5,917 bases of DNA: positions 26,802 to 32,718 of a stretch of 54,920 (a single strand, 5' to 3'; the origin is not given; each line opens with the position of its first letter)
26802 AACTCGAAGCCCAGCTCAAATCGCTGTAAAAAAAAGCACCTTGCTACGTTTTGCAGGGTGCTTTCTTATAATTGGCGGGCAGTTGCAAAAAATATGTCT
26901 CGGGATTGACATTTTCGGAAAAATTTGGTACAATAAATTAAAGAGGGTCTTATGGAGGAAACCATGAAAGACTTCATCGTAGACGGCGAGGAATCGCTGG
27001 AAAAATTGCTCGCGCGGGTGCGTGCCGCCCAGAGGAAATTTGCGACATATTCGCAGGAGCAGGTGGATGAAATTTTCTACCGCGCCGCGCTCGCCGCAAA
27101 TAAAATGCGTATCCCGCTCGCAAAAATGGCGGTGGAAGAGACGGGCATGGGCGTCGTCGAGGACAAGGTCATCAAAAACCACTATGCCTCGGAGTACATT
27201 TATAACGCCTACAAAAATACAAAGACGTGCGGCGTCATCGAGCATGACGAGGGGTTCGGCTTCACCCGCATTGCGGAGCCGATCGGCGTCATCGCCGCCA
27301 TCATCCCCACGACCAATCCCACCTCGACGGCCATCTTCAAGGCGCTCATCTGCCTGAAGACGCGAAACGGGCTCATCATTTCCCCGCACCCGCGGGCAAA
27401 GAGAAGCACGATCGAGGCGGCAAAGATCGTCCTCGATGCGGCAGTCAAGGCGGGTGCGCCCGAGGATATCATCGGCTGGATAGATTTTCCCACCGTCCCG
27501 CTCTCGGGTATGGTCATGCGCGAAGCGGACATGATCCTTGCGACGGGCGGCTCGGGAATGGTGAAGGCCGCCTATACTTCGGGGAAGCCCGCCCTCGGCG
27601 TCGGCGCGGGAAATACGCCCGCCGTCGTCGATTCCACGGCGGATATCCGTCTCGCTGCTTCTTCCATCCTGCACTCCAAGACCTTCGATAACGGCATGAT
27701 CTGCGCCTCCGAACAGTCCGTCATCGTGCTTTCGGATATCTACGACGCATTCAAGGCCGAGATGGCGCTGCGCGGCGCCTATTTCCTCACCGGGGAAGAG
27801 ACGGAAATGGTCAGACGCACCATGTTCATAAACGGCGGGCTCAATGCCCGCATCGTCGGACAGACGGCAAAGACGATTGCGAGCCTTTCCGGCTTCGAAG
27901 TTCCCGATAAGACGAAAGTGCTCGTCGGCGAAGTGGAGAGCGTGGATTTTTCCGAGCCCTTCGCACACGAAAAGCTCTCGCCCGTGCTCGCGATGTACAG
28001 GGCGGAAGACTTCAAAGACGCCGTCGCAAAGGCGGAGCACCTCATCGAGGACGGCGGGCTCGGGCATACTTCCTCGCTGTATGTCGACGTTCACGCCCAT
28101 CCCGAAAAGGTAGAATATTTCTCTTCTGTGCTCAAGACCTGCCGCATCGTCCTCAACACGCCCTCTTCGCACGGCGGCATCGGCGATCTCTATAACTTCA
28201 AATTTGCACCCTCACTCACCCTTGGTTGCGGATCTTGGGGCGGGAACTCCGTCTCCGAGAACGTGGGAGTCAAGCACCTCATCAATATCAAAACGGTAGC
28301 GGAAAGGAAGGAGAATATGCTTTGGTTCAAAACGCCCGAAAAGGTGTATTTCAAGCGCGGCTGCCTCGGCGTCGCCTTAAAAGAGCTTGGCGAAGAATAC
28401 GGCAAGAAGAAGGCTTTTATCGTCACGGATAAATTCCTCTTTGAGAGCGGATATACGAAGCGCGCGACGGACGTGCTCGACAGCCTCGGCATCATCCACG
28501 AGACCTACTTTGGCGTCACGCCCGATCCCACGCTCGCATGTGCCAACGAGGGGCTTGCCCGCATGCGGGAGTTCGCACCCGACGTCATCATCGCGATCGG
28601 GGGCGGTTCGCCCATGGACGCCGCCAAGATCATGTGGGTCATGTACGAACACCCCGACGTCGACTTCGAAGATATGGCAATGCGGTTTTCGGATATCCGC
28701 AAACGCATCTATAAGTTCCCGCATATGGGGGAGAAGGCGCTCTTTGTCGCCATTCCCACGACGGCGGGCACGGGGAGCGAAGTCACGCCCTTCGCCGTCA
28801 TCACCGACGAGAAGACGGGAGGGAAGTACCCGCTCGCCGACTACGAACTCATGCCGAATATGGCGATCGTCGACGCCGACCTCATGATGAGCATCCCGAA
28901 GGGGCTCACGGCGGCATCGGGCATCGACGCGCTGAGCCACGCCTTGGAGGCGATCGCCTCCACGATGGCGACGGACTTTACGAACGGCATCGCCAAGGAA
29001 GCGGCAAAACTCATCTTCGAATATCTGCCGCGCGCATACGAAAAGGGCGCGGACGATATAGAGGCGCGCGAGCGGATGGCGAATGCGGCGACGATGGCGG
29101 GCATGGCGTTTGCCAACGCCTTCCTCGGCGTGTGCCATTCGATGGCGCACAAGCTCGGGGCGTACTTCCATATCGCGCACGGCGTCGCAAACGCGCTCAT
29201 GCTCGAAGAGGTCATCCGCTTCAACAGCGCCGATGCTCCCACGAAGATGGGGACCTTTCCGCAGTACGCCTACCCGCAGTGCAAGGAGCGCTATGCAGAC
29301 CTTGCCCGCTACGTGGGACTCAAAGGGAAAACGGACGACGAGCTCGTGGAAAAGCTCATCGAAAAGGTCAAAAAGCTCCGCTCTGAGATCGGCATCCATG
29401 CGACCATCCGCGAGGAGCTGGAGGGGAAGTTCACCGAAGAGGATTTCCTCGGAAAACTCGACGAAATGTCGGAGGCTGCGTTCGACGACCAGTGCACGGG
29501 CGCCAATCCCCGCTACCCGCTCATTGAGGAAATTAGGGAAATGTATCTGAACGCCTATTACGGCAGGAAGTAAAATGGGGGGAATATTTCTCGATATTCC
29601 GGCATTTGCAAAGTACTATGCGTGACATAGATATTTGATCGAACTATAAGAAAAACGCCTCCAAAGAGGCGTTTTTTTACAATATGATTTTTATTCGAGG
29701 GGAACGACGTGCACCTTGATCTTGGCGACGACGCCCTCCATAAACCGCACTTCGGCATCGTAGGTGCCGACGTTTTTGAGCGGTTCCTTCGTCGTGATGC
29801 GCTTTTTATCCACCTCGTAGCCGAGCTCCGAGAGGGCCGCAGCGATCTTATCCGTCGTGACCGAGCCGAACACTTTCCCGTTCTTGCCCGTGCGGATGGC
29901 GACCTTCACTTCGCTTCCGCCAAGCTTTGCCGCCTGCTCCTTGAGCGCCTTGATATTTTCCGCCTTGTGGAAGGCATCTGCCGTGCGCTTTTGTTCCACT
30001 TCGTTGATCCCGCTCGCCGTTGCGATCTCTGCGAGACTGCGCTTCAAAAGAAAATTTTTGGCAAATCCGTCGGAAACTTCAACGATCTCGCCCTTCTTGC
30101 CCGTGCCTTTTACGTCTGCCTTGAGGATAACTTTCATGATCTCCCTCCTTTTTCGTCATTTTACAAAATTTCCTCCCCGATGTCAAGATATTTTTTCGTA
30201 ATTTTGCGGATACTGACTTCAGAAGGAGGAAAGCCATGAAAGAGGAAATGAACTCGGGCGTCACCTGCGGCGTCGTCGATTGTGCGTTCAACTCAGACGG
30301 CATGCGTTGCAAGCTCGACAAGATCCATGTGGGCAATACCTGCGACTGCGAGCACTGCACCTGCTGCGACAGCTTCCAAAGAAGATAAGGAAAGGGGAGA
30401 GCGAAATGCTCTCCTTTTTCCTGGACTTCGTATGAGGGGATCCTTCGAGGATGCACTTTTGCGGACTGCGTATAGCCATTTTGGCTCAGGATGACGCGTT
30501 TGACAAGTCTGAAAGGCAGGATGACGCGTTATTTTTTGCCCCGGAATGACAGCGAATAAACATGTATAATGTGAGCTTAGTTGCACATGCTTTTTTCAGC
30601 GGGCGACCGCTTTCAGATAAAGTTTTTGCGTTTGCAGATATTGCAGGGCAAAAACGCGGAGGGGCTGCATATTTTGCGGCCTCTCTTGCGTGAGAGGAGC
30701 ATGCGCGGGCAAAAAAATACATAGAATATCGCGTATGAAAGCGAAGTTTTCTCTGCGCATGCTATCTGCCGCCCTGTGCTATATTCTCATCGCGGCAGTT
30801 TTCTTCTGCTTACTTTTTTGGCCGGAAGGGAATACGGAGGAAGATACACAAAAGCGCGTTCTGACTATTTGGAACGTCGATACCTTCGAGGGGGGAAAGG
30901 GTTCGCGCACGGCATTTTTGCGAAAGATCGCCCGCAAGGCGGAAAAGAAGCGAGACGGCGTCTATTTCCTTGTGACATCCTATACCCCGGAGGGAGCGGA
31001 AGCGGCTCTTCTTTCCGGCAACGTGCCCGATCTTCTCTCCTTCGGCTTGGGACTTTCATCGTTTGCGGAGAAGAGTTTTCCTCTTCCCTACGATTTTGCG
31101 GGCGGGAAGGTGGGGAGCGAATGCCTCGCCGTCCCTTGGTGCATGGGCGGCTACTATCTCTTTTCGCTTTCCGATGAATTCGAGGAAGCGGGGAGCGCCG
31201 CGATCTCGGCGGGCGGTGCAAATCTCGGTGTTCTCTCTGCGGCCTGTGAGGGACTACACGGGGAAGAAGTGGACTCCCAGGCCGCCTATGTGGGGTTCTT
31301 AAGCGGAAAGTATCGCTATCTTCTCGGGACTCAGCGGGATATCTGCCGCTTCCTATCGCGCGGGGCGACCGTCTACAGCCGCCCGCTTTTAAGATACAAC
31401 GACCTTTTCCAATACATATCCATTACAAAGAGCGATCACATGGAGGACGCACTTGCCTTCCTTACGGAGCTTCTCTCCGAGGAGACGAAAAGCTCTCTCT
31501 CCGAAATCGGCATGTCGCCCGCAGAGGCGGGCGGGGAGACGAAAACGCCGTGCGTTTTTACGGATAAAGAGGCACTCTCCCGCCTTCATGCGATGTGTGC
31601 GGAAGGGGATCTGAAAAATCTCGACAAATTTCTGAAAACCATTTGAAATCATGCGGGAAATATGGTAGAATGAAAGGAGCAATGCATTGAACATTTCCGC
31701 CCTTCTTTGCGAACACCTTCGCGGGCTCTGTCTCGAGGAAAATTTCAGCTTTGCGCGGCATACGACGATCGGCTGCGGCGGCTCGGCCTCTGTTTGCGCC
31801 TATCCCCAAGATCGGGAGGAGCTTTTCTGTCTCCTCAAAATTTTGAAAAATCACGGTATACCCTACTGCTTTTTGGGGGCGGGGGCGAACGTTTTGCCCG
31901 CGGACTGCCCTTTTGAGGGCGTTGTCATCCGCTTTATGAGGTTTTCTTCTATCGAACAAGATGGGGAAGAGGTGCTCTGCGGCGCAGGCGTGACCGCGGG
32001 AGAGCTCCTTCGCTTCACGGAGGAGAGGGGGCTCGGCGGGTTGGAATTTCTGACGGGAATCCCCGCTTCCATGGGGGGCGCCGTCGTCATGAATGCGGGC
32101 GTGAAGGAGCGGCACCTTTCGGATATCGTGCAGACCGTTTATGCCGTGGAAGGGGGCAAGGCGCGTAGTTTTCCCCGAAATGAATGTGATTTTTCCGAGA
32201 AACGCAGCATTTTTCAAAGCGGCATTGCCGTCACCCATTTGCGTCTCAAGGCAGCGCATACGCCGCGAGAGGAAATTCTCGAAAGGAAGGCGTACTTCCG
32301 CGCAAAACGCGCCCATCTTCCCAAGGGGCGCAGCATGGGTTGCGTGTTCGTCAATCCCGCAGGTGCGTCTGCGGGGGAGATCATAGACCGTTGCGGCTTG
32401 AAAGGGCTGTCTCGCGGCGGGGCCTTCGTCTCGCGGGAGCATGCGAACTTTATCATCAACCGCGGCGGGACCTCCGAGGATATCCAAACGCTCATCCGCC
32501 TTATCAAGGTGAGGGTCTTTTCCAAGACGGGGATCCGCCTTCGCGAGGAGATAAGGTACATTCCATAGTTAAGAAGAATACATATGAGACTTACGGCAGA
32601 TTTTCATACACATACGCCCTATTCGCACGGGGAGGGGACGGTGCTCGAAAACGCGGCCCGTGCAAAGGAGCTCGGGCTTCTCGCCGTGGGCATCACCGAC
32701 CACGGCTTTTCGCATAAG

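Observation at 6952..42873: Recurrent, strand-consistent 21-22 nt motif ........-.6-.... at five intergenic or stop-codon positions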

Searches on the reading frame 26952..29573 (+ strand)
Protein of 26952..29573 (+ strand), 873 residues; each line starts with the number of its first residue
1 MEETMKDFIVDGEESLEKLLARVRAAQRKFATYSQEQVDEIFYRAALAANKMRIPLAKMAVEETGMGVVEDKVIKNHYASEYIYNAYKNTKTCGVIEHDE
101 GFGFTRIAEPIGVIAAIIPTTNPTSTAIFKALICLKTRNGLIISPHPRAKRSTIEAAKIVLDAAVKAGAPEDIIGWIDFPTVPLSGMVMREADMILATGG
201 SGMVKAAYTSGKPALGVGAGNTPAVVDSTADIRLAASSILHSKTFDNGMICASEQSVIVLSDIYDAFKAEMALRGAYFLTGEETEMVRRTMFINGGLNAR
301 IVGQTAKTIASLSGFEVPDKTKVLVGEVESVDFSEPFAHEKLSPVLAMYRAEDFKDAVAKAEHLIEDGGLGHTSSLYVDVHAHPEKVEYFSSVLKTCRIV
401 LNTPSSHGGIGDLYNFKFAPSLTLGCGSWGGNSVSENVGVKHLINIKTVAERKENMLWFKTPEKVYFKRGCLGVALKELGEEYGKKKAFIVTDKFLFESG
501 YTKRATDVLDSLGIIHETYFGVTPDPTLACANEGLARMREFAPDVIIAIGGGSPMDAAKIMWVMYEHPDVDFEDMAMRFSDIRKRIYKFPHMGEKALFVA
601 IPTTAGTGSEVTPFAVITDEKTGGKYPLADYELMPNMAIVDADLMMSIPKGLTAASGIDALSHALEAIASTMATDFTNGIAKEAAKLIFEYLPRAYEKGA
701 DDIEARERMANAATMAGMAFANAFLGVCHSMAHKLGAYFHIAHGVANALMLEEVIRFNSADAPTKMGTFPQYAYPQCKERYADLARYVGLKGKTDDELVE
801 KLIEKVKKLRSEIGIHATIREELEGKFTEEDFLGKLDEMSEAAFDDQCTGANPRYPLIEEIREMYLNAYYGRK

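Call 9: search_protein_families(library=pfam, proteins=[window:26952-29573:+])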
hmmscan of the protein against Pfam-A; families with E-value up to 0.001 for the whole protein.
window:26952-29573:+ (873 aa): 4 families
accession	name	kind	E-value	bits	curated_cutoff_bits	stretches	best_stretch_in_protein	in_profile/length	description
PF25137.1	ADH_Fe_C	-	2e-51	174.9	27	1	653-869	1-194/194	Fe-containing alcohol dehydrogenase family, C-terminal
PF00465.25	Fe-ADH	-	3.3e-47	160.6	31.3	1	462-641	1-167/168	Iron-containing alcohol dehydrogenase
PF00171.27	Aldedh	-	7.8e-22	77.9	23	1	11-273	26-291/461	Aldehyde dehydrogenase family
PF13685.12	Fe-ADH_2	-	2.1e-05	25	28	1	477-561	11-93/149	Iron-containing alcohol dehydrogenase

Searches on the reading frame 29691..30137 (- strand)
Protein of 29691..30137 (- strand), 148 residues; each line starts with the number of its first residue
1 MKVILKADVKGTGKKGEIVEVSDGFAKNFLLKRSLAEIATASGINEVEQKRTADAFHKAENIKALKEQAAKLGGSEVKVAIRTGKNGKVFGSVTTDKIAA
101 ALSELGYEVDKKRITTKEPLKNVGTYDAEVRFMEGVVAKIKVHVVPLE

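Call 8: search_protein_families(library=pfam, proteins=[window:29691-30137:-])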
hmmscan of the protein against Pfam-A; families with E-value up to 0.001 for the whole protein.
window:29691-30137:- (148 aa): 2 families
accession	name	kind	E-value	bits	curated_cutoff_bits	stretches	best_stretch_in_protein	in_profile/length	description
PF03948.19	Ribosomal_L9_C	-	1e-24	87.2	23.2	1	64-145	2-85/86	Ribosomal protein L9, C-terminal domain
PF01281.25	Ribosomal_L9_N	-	8e-21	73.8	20.7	1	1-46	1-46/47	Ribosomal protein L9, N-terminal domain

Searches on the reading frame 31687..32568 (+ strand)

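Call 69: search_protein_families(library=pfam, proteins=[window:31687-32568:+], max_evalue=0.001)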
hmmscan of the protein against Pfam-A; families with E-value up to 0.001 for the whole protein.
window:31687-32568:+ (293 aa): 2 families
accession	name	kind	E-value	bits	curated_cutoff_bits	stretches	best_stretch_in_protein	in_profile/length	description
PF02873.21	MurB_C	-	9.9e-26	90.3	27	1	203-292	9-99/99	UDP-N-acetylenolpyruvoylglucosamine reductase, C-terminal domain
PF01565.28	FAD_binding_4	-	8.4e-18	64.8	26.4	1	36-154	3-129/139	FAD binding domain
